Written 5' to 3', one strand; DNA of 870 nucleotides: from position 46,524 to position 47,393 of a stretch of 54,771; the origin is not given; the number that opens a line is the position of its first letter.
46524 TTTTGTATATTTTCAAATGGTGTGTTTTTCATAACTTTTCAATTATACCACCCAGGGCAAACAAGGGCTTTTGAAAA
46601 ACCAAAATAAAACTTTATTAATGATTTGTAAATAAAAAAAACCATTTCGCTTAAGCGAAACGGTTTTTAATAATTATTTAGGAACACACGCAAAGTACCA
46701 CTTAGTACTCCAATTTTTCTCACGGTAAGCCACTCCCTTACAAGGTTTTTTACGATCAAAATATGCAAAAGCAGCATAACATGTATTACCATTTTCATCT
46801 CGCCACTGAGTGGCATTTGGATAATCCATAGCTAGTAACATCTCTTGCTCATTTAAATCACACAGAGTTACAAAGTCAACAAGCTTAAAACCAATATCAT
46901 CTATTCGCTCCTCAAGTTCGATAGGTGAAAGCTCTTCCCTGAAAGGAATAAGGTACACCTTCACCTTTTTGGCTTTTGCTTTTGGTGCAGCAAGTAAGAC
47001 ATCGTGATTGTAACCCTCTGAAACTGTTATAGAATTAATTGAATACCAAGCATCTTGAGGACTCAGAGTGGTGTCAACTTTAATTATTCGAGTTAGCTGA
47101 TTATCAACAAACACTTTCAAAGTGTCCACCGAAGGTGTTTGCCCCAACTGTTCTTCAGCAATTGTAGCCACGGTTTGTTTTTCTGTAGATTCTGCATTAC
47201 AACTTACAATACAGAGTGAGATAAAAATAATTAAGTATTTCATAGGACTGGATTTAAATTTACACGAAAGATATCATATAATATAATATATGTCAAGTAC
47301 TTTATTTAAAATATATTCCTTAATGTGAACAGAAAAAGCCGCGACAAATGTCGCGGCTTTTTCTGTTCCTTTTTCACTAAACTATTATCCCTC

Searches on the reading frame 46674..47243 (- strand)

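Call 6: search_protein_families(library=pfam, proteins=[window:46674-47243:-], max_evalue=0.01)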
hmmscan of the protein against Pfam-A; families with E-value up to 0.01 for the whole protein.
window:46674-47243:- (189 aa): 1 family
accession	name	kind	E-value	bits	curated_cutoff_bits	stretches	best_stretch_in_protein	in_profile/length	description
PF09181.15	ProRS-C_2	-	0.00087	19.8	25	1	72-115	1-45/66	Prolyl-tRNA synthetase, C-terminal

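Call 83: search_protein_families(library=padloc, proteins=[window:46674-47243:-], max_evalue=0.01)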
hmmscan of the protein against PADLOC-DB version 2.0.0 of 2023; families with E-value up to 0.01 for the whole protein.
window:46674-47243:- (189 aa): 0 families

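Call 84: search_protein_families(library=ncbifam, proteins=[window:46674-47243:-], max_evalue=0.01)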
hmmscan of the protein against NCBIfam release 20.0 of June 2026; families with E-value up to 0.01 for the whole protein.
window:46674-47243:- (189 aa): 0 families
